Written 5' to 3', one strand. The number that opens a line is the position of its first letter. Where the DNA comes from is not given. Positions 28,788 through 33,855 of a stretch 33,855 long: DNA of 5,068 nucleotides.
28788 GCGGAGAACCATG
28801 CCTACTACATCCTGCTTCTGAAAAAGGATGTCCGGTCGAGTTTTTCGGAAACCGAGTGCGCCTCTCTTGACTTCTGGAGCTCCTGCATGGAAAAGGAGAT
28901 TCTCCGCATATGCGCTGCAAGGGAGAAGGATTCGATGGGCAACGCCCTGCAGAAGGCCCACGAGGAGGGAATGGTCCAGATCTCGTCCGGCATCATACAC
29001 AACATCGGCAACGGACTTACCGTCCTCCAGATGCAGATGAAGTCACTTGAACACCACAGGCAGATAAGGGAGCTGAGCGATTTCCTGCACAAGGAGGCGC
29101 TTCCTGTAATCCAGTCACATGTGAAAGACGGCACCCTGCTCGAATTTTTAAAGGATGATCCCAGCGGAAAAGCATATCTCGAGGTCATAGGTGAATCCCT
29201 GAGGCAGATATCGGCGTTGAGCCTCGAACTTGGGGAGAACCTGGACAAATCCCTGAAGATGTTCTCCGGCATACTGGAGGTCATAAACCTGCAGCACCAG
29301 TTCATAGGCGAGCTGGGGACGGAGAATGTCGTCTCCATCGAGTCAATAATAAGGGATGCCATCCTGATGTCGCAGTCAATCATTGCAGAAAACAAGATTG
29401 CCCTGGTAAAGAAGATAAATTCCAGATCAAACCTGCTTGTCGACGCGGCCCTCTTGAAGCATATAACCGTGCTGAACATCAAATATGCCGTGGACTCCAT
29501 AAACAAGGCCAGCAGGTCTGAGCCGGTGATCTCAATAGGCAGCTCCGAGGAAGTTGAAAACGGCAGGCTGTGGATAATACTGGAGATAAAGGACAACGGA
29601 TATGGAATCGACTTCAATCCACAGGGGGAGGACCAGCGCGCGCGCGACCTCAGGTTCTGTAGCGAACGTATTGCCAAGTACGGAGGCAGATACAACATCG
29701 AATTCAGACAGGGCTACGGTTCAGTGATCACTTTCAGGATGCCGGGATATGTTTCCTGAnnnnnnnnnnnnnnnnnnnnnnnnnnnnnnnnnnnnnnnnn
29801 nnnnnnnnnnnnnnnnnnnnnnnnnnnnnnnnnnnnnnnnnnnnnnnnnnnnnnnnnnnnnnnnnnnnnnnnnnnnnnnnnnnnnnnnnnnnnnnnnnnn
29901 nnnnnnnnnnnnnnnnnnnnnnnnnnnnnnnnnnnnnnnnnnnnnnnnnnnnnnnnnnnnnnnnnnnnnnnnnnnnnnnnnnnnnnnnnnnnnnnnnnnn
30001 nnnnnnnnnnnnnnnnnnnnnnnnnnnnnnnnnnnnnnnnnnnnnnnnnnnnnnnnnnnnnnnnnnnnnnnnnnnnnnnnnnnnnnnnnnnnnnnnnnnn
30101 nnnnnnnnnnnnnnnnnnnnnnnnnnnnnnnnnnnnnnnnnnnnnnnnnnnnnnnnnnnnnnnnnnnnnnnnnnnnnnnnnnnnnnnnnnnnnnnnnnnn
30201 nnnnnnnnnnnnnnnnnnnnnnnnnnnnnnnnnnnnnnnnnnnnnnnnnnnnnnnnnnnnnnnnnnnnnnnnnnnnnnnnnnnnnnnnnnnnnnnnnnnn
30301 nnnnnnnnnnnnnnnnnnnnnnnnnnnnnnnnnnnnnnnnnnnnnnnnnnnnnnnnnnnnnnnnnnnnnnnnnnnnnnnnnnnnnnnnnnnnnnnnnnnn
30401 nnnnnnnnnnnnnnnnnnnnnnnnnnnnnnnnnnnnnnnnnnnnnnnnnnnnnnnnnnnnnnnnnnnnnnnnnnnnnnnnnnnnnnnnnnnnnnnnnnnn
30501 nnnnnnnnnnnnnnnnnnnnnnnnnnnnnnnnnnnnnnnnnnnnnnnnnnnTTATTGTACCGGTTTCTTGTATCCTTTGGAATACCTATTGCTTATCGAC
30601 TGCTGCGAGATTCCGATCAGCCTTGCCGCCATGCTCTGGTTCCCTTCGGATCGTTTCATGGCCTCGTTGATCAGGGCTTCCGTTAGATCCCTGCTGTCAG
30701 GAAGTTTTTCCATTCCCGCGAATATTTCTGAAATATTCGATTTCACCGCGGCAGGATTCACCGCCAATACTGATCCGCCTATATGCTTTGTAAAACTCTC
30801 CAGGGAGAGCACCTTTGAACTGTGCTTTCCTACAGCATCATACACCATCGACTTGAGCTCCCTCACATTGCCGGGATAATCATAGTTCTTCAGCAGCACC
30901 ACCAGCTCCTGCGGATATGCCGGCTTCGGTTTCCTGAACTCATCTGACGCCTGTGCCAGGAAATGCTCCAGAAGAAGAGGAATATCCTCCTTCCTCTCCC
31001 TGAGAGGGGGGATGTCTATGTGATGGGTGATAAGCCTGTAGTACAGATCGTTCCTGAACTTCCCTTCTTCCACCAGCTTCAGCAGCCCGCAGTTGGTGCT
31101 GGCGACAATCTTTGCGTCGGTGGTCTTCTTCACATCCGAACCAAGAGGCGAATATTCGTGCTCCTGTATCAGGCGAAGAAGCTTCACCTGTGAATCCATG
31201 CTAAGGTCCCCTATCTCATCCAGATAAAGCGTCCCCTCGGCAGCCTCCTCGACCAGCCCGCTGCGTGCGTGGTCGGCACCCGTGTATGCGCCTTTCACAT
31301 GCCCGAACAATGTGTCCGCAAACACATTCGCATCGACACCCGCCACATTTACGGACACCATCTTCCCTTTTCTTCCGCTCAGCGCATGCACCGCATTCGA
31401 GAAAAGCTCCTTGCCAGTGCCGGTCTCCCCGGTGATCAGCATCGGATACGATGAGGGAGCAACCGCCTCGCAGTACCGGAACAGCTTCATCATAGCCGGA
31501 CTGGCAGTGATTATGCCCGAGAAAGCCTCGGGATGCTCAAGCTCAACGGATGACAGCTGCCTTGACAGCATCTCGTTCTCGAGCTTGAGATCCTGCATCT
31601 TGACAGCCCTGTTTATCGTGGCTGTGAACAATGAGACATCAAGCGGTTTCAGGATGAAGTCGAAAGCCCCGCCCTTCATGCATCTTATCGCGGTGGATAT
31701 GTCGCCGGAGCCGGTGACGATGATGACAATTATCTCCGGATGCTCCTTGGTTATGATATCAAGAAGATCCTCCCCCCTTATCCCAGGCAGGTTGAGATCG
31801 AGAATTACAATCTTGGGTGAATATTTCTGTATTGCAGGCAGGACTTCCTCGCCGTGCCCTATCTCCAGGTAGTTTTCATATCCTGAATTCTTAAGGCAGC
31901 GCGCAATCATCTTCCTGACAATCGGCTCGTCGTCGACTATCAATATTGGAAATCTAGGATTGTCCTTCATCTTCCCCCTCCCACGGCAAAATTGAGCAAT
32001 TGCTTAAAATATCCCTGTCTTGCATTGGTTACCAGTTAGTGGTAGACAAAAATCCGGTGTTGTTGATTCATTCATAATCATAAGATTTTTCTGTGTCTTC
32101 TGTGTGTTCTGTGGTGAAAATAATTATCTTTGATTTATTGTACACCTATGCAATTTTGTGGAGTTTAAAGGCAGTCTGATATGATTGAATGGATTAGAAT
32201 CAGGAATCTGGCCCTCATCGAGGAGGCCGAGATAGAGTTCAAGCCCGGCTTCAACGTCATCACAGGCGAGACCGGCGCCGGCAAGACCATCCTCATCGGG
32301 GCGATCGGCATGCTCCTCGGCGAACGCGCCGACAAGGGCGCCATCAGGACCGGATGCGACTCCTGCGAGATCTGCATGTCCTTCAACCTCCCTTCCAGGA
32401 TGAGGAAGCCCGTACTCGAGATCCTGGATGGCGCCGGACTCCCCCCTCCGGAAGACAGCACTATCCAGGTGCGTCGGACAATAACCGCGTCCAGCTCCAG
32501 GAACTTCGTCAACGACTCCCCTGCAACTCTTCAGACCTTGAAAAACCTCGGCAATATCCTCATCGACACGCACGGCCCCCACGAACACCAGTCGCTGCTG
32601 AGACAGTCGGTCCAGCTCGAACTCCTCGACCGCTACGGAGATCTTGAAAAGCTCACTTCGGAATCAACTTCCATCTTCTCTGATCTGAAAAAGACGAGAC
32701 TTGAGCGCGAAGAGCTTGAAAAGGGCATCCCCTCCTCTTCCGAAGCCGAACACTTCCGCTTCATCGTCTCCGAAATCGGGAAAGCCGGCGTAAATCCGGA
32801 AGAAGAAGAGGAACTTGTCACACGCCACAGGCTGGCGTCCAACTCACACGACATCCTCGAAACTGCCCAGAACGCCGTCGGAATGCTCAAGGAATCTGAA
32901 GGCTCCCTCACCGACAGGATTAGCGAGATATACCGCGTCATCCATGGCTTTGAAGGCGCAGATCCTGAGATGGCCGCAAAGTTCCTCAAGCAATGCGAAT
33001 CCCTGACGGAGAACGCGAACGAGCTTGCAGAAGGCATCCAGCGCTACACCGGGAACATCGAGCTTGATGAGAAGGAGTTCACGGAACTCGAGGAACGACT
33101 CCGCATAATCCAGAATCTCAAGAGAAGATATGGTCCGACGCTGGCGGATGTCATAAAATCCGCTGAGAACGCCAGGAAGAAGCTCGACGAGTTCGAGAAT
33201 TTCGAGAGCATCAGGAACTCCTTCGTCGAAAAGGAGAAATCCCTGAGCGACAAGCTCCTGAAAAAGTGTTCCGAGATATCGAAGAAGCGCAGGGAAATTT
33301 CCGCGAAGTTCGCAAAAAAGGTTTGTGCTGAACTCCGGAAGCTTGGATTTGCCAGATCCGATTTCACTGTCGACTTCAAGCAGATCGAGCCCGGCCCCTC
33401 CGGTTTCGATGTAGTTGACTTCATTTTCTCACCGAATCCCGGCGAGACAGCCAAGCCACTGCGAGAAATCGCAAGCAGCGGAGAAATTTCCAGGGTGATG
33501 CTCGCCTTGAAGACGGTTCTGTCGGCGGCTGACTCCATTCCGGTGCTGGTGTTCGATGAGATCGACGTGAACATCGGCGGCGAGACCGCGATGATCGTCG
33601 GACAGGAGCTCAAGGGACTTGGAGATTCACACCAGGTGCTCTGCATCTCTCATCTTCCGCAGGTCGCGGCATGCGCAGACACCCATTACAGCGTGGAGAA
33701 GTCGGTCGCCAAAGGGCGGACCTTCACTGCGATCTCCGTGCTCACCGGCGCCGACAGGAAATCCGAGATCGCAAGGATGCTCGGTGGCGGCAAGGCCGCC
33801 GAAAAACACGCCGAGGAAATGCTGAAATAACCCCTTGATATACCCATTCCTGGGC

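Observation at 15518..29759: Nine-gene, translationally coupled operon for an atypical heteromeric FtsX/MacB-type ABC machine that matches no system I know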

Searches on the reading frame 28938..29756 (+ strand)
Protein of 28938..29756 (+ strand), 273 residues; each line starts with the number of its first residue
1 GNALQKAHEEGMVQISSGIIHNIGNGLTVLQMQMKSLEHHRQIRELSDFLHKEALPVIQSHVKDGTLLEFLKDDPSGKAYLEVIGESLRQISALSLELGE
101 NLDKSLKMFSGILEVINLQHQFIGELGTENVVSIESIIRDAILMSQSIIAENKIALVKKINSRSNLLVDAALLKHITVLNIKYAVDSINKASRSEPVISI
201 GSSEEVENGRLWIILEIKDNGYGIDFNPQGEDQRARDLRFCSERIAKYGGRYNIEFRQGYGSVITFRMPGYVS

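Call 78: search_protein_families(library=pfam, proteins=[window:28938-29756:+], max_evalue=10)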
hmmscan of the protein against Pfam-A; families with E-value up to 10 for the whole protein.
window:28938-29756:+ (273 aa): 1 family
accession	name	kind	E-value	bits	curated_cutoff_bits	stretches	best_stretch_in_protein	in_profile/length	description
PF02518.31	HATPase_c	-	0.051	14.5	26.4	1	194-269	23-108/111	Histidine kinase-, DNA gyrase B-, and HSP90-like ATPase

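Call 80: search_solved_structures(query=window:28938-29756:+, max_evalue=10)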
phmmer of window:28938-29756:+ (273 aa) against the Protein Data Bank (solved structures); distinct sequences matched with E-value up to 10: 55.
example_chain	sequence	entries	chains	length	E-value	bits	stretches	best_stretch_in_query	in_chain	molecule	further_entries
5xy1_A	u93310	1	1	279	0.0063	19.1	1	33-91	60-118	Tyrosine-protein kinase Lyn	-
3a4o_X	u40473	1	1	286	0.0066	19.1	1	33-91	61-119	Tyrosine-protein kinase Lyn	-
2zv7_A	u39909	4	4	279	0.022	17.4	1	33-91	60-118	Tyrosine-protein kinase Lyn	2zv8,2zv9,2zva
2hk5_A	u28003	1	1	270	0.35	13.4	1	33-86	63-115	Tyrosine-protein kinase HCK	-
5zj6_A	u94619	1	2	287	0.39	13.2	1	33-86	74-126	Tyrosine-protein kinase HCK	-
3geq_A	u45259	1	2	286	0.72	12.4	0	33-77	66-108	Proto-oncogene tyrosine-protein kinase Src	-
9ns1_A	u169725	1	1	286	0.74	12.3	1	33-78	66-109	Proto-oncogene tyrosine-protein kinase Src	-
1qcf_A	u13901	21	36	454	0.81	12.2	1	33-85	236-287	Tyrosine-protein kinase HCK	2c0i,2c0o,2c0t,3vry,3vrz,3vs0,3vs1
9byj_A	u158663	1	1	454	0.81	12.2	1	33-85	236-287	Tyrosine-protein kinase HCK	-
1ad5_A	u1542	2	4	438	0.82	12.2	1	33-84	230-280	HAEMATOPOETIC CELL KINASE HCK | HEMATOPOETIC CELL KINASE HCK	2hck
1yi6_A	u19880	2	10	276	0.82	12.2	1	33-78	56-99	Proto-oncogene tyrosine-protein kinase Src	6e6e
8haq_A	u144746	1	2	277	0.83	12.2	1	33-78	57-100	Isoform 2 of Proto-oncogene tyrosine-protein kinase Src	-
2bdf_A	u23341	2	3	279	0.84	12.2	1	33-78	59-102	Proto-oncogene tyrosine-protein kinase Src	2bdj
8jf3_A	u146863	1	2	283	0.87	12.1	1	33-78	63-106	Proto-oncogene tyrosine-protein kinase Src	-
4mxx_A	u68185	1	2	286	0.9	12.1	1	33-78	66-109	Proto-oncogene tyrosine-protein kinase Src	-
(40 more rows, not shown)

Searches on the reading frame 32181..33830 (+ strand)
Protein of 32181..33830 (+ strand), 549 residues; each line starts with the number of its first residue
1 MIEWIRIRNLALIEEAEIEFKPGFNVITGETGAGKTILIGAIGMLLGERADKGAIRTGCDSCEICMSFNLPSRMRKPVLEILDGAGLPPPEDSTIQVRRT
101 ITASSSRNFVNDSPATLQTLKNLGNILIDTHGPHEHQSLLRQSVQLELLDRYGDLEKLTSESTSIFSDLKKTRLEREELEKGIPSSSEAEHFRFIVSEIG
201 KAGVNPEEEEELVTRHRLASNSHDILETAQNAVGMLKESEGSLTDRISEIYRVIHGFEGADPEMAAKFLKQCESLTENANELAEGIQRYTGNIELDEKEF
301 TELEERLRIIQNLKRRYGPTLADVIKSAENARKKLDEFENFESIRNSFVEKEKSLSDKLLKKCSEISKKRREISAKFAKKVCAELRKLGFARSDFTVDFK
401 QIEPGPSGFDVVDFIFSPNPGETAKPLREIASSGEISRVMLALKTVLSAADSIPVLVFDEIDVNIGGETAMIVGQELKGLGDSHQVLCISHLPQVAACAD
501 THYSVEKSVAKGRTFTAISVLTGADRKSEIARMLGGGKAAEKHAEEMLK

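Call 6: search_protein_families(library=pfam, proteins=[window:32181-33830:+], max_evalue=0.001)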
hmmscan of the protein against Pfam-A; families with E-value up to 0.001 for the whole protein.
window:32181-33830:+ (549 aa): 5 families
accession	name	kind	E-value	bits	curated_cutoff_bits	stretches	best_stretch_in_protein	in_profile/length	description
PF02463.25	SMC_N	-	5.8e-16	59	40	1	2-507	2-213/220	RecF/RecN/SMC N terminal domain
PF13476.12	AAA_23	-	2e-09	38.8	27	1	5-287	2-155/201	AAA domain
PF13175.12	AAA_15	-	1.3e-07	32.1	32.1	1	1-375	1-247/374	AAA ATPase domain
PF13401.12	AAA_22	-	2.5e-05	25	27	0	21-108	4-82/130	AAA domain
PF13191.12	AAA_16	-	0.00037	21.5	32.6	0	22-68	24-66/167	AAA ATPase domain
